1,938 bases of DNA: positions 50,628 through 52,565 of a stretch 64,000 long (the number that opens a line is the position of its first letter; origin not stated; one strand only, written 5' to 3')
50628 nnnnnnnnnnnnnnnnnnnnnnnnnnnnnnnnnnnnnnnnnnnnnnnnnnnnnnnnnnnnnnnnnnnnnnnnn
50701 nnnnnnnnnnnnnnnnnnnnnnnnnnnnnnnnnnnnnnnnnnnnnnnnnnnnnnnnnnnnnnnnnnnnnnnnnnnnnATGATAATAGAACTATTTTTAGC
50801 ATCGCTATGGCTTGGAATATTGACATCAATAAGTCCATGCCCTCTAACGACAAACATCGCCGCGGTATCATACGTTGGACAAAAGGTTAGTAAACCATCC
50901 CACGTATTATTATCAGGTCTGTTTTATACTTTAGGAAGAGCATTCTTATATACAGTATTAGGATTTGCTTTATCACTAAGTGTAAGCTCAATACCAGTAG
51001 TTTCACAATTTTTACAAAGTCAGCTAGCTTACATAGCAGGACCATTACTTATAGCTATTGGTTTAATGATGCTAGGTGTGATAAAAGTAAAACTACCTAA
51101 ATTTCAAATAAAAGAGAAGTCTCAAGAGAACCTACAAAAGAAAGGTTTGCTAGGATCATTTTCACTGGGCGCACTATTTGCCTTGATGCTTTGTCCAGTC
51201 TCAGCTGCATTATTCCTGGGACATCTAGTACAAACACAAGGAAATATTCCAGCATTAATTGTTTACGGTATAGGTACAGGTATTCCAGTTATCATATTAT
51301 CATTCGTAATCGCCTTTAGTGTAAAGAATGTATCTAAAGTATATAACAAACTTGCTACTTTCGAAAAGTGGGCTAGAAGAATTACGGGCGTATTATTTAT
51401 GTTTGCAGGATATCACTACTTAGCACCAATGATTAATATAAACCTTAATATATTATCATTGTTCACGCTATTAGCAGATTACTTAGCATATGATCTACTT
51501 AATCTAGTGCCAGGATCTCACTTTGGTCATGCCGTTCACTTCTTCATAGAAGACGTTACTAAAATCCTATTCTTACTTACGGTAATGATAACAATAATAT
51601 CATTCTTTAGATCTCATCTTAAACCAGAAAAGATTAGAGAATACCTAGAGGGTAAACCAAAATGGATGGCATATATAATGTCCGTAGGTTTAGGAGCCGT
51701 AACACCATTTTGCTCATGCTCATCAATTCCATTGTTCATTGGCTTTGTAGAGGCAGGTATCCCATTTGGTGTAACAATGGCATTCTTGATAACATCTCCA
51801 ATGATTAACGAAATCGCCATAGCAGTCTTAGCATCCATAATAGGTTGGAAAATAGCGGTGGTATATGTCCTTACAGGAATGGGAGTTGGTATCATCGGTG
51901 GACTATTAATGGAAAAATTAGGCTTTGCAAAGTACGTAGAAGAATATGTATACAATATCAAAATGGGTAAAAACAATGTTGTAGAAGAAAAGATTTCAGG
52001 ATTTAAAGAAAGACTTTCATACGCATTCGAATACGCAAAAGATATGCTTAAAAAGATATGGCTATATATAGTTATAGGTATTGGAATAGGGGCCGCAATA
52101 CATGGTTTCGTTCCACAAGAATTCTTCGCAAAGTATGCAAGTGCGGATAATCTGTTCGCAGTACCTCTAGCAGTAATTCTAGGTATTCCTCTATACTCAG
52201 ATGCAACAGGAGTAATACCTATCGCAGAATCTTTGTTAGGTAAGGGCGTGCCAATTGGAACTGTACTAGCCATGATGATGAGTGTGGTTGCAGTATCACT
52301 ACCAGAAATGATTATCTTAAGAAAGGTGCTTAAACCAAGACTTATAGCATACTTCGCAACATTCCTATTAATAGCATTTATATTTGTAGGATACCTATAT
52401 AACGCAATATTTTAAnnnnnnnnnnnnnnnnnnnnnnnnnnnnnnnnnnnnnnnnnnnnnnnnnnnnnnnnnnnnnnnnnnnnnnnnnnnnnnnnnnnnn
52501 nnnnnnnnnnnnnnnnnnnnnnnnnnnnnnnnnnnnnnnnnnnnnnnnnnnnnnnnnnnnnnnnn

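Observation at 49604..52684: ArsR-controlled thiol-redox operon containing a CcdA/DsbD-like domain fused to an ArsP/DUF318 permease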

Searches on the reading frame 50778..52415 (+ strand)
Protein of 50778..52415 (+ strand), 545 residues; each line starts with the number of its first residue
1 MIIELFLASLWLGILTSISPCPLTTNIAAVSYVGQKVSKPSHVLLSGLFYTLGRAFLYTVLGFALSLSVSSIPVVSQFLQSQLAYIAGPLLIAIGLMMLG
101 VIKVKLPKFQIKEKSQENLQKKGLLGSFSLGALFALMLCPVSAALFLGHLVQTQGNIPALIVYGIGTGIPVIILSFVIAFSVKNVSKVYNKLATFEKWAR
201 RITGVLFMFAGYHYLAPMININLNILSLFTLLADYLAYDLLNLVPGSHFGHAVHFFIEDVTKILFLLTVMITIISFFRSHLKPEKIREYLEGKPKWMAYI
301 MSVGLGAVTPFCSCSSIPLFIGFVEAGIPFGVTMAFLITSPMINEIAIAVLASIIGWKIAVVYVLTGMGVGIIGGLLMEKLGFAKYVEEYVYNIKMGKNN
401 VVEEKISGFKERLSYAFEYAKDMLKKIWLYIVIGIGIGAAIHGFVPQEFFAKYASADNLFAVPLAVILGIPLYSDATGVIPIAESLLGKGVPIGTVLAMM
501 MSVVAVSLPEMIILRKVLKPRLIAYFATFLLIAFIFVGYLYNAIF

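Call 3: search_protein_families(library=pfam, proteins=[window:50778-52415:+], max_evalue=0.1)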
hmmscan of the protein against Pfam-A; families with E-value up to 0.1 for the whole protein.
window:50778-52415:+ (545 aa): 1 family
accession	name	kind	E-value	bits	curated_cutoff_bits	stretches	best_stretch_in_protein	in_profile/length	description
PF03773.19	ArsP_1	-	5.3e-72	242.9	32.3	1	248-542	1-293/294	Predicted permease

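Call 4: search_protein_families(library=ncbifam, proteins=[window:50778-52415:+], max_evalue=0.1)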
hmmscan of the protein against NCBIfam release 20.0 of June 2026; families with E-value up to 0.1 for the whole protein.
window:50778-52415:+ (545 aa): 3 families
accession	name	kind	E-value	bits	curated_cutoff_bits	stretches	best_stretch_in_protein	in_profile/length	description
NF040495.1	tranport_ArsG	equivalog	5.7e-71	238.5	200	1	6-216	7-222/225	aromatic aminobenezylarsenical efflux permease ArsG family transporter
NF040736.1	efflux_SaoE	equivalog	1.4e-33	116.6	325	1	271-544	26-297/352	efflux transporter SaoE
NF033936.1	CuZnOut_SO0444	equivalog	1.3e-27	96.9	300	1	273-544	18-312/351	SO_0444 family Cu/Zn efflux transporter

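Call 6: find_homologous_proteins(query=window:50778-52415:+, max_evalue=0.00001)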
Query window:50778-52415:+ (545 aa): 7845 proteins with E <= 0.00001 among 8000 candidates; the best 120 are listed.
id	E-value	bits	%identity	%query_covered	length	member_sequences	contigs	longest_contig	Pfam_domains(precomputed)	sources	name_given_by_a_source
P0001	1.3e-283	960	100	82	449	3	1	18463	PF03773.20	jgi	jgi:uncharacterized membrane protein YraQ (UPF0718 family)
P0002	3.9e-253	859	72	100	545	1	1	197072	PF03773.20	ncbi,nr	ncbi:MAG: hypothetical protein GY804_13675 [Alphaproteobacteria bacterium]|nr:hypothetical protein [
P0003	2.0e-252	857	72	100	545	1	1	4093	PF03773.20,PF13386.13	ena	-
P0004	6.5e-250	849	70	100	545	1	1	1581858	PF03773.20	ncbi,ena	-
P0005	8.6e-248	842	71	100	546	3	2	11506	PF03773.20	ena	-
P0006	3.8e-243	826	67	100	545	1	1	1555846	PF03773.20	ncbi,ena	-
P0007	1.6e-242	824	69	100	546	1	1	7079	PF03773.20,PF13386.13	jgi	-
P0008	5.5e-240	816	68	99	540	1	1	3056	PF03773.20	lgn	-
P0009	2.0e-237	807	67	100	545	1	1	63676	PF03773.20,PF13386.13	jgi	jgi:uncharacterized membrane protein YraQ (UPF0718 family)/cytochrome c biogenesis protein CcdA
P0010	1.2e-216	739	62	100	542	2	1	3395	PF03773.20,PF13386.13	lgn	-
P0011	4.1e-216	737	61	100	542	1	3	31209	PF03773.20,PF13386.13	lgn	-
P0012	3.1e-215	734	61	100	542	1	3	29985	PF03773.20,PF13386.13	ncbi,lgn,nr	ncbi:MAG: permease [Alphaproteobacteria bacterium]|nr:permease [Alphaproteobacteria bacterium]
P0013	1.8e-214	732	61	100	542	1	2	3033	PF03773.20,PF13386.13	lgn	-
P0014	4.5e-214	730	61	100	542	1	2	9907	PF03773.20,PF13386.13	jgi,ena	-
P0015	3.5e-205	701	60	100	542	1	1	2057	PF03773.20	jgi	-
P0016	4.6e-203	694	58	100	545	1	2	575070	PF03773.20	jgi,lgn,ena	-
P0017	3.1e-184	632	67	82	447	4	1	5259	PF03773.20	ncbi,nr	ncbi:MAG: permease [Alphaproteobacteria bacterium]|nr:permease [Alphaproteobacteria bacterium]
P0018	2.0e-177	609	60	85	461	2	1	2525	PF03773.20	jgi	jgi:uncharacterized membrane protein YraQ (UPF0718 family)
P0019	6.4e-175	601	60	82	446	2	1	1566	PF03773.20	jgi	jgi:uncharacterized membrane protein YraQ (UPF0718 family)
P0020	4.2e-152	526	74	59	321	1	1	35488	PF03773.20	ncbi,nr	ncbi:MAG: permease [Proteobacteria bacterium]|nr:permease [Pseudomonadota bacterium]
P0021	9.5e-151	521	74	59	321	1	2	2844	PF03773.20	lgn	-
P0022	2.5e-148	513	73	59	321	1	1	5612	PF03773.20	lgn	-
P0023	2.1e-147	510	71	59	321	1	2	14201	PF03773.20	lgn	-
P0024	1.5e-146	508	71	59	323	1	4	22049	PF03773.20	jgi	jgi:uncharacterized protein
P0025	4.2e-146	506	71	59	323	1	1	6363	PF03773.20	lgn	-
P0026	1.4e-145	504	72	59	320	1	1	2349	PF03773.20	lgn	-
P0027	3.5e-143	496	69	58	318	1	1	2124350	PF03773.20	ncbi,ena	-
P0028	1.1e-142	495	68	60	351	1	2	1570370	PF03773.20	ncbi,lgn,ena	-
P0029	1.4e-141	491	70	59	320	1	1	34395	PF03773.20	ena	-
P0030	1.7e-141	491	70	59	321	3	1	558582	PF03773.20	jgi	-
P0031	5.7e-138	479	68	59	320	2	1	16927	PF03773.20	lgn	-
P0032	1.5e-137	478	68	59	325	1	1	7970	PF03773.20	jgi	jgi:uncharacterized protein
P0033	3.6e-137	477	68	59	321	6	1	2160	PF03773.20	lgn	-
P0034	3.7e-133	463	66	58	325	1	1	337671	PF03773.20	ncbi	-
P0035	7.9e-133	462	64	59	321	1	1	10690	PF03773.20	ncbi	-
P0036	1.4e-132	461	68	59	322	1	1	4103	PF03773.20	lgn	-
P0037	2.2e-132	461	66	58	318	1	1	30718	PF03773.20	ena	-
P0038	3.2e-132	460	44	99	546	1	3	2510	PF03773.20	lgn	-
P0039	5.2e-132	460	65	59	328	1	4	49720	PF03773.20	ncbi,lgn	ncbi:MAG: permease [Alphaproteobacteria bacterium]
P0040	5.9e-132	459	67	58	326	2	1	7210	PF03773.20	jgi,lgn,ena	-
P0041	5.9e-132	459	65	59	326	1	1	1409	PF03773.20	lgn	-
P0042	9.6e-132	459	65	59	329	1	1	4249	PF03773.20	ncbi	-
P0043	4.3e-130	453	64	59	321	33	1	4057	PF03773.20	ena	-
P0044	1.6e-129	451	64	58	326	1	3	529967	PF03773.20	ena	-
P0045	2.9e-129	451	64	59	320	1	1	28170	PF03773.20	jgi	jgi:uncharacterized membrane protein YraQ (UPF0718 family)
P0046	3.3e-129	450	62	58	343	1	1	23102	PF03773.20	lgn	-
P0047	4.0e-129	450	65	59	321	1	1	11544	PF03773.20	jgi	jgi:uncharacterized membrane protein YraQ (UPF0718 family)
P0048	1.1e-128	449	45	99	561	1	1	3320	PF03773.20,PF13386.13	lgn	-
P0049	1.4e-128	448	64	59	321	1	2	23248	PF03773.20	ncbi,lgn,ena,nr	ncbi:MAG: permease [Rhodobacteraceae bacterium]|nr:permease [Paracoccaceae bacterium]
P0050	4.4e-128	447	64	59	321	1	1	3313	PF03773.20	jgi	-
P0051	1.1e-127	445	64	58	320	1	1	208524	PF03773.20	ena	-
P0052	1.9e-127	445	63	59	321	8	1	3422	PF03773.20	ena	-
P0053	2.5e-127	444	63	59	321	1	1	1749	PF03773.20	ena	-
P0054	2.5e-127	444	63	59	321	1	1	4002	PF03773.20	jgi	-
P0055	2.7e-127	444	63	58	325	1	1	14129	PF03773.20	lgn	-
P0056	3.4e-127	444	64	59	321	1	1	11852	PF03773.20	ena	-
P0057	4.1e-127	443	64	59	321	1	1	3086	PF03773.20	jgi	jgi:uncharacterized membrane protein YraQ (UPF0718 family)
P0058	5.2e-127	443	63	59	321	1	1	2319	PF03773.20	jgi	-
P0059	5.3e-127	443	63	59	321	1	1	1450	PF03773.20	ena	-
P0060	8.0e-127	442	64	59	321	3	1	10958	PF03773.20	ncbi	-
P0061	1.7e-126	441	64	59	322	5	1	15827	PF03773.20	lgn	-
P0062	2.1e-126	441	63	59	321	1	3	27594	PF03773.20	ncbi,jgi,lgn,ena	-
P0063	2.3e-126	441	64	58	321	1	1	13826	PF03773.20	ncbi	-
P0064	2.4e-126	441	63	59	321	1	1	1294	PF03773.20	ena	-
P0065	3.6e-126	440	64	59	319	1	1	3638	PF03773.20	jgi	-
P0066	4.7e-126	440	63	59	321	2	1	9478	PF03773.20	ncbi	-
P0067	5.0e-126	440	63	59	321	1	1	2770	PF03773.20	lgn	-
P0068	5.0e-126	440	63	59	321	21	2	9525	PF03773.20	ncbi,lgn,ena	-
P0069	6.4e-126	440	63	59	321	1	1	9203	PF03773.20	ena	-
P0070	7.1e-126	439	44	99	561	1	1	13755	PF03773.20,PF13386.13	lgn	-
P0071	9.2e-126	439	64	58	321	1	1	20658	PF03773.20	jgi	jgi:uncharacterized membrane protein YraQ (UPF0718 family)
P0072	9.2e-126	439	63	59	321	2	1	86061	PF03773.20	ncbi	-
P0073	1.0e-125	439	63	59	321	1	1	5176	PF03773.20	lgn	-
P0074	1.1e-125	439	63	59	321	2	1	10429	PF03773.20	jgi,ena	-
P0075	1.1e-125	439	63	59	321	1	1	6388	PF03773.20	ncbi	-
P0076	1.6e-125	438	64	59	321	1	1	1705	PF03773.20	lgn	-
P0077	1.9e-125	438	63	59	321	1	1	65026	PF03773.20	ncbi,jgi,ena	-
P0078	2.1e-125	438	45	99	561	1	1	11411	PF03773.20,PF13386.13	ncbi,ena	-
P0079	4.0e-125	437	63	59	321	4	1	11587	PF03773.20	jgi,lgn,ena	-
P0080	4.6e-125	437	63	59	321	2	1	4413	PF03773.20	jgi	-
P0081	5.8e-125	436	62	60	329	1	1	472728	PF03773.20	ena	-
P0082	1.6e-124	435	63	59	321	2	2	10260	PF03773.20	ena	-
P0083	1.6e-124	435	62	59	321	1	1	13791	PF03773.20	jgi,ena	-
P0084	1.9e-124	435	62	59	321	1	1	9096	PF03773.20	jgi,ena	-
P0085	2.0e-124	435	63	58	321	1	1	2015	PF03773.20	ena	-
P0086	2.5e-124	434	61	59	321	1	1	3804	PF03773.20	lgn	-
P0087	2.5e-124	434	62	59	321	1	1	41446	PF03773.20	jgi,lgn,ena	-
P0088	2.7e-124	434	43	98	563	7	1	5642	PF03773.20,PF13386.13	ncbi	-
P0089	3.1e-124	434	63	59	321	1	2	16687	PF03773.20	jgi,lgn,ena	-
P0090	3.5e-124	434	63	59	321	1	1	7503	PF03773.20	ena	-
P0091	3.6e-124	434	62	59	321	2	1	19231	PF03773.20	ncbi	-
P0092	4.1e-124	434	63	58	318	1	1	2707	PF03773.20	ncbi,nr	ncbi:MAG TPA: permease [Devosia sp.]|nr:permease [Devosia sp.]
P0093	5.6e-124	433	63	59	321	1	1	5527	PF03773.20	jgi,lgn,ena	-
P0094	6.5e-124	433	63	59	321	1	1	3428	PF03773.20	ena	-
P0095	6.9e-124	433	60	59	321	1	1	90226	PF03773.20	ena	-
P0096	8.3e-124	433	63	59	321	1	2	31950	PF03773.20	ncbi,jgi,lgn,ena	-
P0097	9.1e-124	432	44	99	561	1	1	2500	PF03773.20,PF13386.13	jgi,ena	-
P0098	9.3e-124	432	63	58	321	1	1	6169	PF03773.20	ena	-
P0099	9.4e-124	432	63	59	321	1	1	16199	PF03773.20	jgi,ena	-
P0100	1.2e-123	432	63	58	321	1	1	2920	PF03773.20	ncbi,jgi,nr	ncbi:MAG: permease [Desulfocapsa sp.]|nr:MAG: permease [Desulfocapsa sp.]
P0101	1.8e-123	431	61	58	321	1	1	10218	PF03773.20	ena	-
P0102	2.0e-123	431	42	99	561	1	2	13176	PF03773.20,PF13386.13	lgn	-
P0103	2.0e-123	431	62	59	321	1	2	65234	PF03773.20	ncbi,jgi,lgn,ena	-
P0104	2.9e-123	431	62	59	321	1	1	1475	PF03773.20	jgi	-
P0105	3.1e-123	431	63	58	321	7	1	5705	PF03773.20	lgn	-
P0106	3.4e-123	431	61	59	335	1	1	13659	PF03773.20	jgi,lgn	-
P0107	6.9e-123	430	60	59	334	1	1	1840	PF03773.20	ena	-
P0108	7.2e-123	429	43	99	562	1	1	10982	PF03773.20,PF13386.13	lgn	-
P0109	8.8e-123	429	62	58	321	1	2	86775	PF03773.20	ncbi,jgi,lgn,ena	-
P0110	8.9e-123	429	61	59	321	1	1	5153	PF03773.20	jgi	-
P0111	1.1e-122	429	62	59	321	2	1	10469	PF03773.20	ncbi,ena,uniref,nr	ncbi:MAG TPA: permease [Hellea balneolensis]|uniref:Permease n=1 Tax=Hellea balneolensis TaxID=28747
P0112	1.3e-122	429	62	59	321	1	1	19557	PF03773.20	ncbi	-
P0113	1.5e-122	428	62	59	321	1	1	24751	PF03773.20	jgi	-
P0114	4.4e-122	427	64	58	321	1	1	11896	PF03773.20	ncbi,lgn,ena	-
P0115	4.5e-122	427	62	58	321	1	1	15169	PF03773.20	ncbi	-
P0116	5.8e-122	426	62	59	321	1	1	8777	PF03773.20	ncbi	-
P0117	6.3e-122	426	42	99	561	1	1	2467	PF03773.20,PF13386.13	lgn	-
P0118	8.0e-122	426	63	58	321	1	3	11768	PF03773.20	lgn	-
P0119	1.7e-121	425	62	58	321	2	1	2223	PF03773.20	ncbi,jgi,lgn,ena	-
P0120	1.8e-121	425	61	58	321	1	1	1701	PF03773.20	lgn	-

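Call 17: find_related_loci(query=window:50778-52415:+, collection=genome_contigs, flank=6000)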
Query window:50778-52415:+ (545 aa) in genome_contigs; peptide patterns used: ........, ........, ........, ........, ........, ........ (x = any residue, [..] = any of these).
68 stretches matched a pattern; 12 encode a relative of the query (tblastn E <= 1e-3); 12 distinct loci.
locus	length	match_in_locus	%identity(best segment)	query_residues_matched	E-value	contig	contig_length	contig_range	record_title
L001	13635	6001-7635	70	1-545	0e+0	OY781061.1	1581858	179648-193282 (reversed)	MAG: Candidatus Cloacimonadota bacterium isolate d61283ab-f090-4083-af93-b05ca963783c genome assembly, chromosome: 1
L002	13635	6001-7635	67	1-545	0e+0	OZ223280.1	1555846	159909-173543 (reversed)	MAG: Candidatus Cloacimonadales bacterium isolate 0e8390ff-2c4b-478d-872c-9693c6e47ea1 genome assembly, chromosome: 1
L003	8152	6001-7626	67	1-545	0e+0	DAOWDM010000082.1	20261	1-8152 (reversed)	MAG TPA_asm: Alphaproteobacteria bacterium isolate CSMAG_1913 CSMAG_1913_k141_4942968_length_20261_cov_8.0000, whole gen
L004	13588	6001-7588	69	1-545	0e+0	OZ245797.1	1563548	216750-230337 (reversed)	MAG: Candidatus Cloacimonadales bacterium isolate fc3f51d0-d714-4435-a6aa-687eb898d1db genome assembly, chromosome: 1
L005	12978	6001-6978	68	220-545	1e-151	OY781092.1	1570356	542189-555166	MAG: Candidatus Cloacimonadota bacterium isolate 8680c310-070e-4036-acf1-3e53f730eccc genome assembly, chromosome: 1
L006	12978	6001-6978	68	220-545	1e-151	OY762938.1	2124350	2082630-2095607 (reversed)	MAG: uncultured Micavibrio sp. isolate 194a20bb-105a-45c9-9846-0688499aae06 genome assembly, chromosome: 1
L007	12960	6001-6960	69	226-545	1e-148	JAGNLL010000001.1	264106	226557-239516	MAG: Rickettsiales bacterium isolate Gw_Eff_bin_514 Gw_Eff_23_length_264106_cov_15.157323, whole genome shotgun sequence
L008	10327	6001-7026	63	204-542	8e-139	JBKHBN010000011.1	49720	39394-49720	MAG: Alphaproteobacteria bacterium isolate D1M01_52 NODE_641_length_49720_cov_7.457686, whole genome shotgun sequence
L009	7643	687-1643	58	225-544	1e-123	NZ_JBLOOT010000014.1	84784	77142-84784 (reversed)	Novispirillum sp. DQ9 Contig14, whole genome shotgun sequence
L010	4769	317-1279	56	228-545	1e-117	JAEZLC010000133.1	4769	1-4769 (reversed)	MAG: Cyanobacteria bacterium OH_CDB_58 k127_2593802, whole genome shotgun sequence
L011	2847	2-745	63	297-545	1e-103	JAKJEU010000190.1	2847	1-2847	MAG: Proteobacteria bacterium isolate UR.bin47 UR_contig_131131, whole genome shotgun sequence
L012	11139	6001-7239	60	192-545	7e-87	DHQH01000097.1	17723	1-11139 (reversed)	MAG TPA_asm: Alphaproteobacteria bacterium UBA5343 UBA5343_contig_4226, whole genome shotgun sequence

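Call 19: find_encoding_contigs(protein=P0070, flank=5000, max_places=3)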
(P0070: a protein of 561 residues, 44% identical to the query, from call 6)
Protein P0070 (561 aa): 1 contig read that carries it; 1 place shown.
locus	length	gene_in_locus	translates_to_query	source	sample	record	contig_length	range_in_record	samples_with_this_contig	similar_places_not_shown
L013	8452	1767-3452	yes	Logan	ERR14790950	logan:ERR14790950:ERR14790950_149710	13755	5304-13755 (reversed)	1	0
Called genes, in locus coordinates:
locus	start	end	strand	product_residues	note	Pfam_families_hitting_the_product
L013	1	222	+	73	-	?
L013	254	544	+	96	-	PF00085:Thioredoxin, PF13098:Thioredoxin_2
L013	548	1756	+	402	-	-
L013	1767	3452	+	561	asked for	PF13386:DsbD_2, PF03773:ArsP_1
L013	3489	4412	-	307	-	-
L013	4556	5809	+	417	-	-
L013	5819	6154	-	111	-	PF04430:DUF498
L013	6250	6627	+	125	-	PF13473:Cupredoxin_1, PF00127:Copper-bind (faint)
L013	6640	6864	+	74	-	-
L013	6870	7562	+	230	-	-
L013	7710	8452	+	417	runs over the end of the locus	PF00989:PAS, PF08448:PAS_4 (faint), PF13188:PAS_8 (faint), PF13426:PAS_9 (weak), PF00512:HisKA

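Call 20: find_encoding_contigs(protein=P0078, flank=5000, max_places=3)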
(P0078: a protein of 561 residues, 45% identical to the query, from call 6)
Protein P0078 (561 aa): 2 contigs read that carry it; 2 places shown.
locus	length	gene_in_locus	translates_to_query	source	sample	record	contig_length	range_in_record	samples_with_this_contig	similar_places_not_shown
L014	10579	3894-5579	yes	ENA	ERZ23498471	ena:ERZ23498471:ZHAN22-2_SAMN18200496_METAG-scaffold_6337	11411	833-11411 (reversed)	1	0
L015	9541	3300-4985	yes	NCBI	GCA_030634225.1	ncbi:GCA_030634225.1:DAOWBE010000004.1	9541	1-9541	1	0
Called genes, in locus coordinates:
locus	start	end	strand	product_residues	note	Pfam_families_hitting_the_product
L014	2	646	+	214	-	?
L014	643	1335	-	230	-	-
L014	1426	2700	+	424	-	PF02308:MgtC, PF13194:DUF4010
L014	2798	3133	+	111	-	PF01022:HTH_5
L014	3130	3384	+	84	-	PF13192:Thioredoxin_3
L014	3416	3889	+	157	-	-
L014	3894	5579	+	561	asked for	PF13386:DsbD_2, PF03773:ArsP_1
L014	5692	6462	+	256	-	-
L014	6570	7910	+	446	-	PF02812:ELFV_dehydrog_N, PF00208:ELFV_dehydrog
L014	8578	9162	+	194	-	PF00297:Ribosomal_L3 (weak)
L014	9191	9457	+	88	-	-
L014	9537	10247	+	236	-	PF00573:Ribosomal_L4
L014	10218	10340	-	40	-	-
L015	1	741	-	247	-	?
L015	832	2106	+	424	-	PF02308:MgtC, PF13194:DUF4010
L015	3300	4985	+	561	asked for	PF13386:DsbD_2, PF03773:ArsP_1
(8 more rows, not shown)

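Call 37: predict_structure(alignment_id=A2)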
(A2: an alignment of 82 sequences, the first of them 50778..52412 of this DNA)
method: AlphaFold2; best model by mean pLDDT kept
length: 545 residues; sequences in the alignment: 82
mean_pLDDT: 85.7   pTM: 0.64
mean pLDDT of the five models: 85.7, 82.8, 82.5, 76.5, 74.2
residues with pLDDT >= 90: 218; 70-90: 295; 50-70: 32; < 50: 0
segments of 3 or more residues with pLDDT < 50: none
pLDDT, mean of each block of 10 residues (from residue 1): 93 87 80 84 93 96 85 70 82 85 73 76 91 82 82 92 96 86 74 77 83 83 82 96 94 91 87 87 85 93 87 72 86 93 84 87 95 96 86 74 78 92 86 85 82 92 92 64 84 93 82 81 93 96 92
secondary structure, 60 per line:
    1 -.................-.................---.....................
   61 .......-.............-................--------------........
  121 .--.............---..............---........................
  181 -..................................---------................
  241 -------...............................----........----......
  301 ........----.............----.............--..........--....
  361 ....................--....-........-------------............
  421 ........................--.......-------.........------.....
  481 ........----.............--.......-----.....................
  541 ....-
elements in order: H2-18 H20-36 H40-67 H69-81 H83-98 H113-121 H124-136 H140-153 H157-180 H182-215 H225-240 H248-278 H283-290 H295-308 H313-325 H330-342 H345-354 H357-380 H383-386 H388-395 H409-444 H447-453 H461-469 H476-488 H493-505 H508-514 H520-544
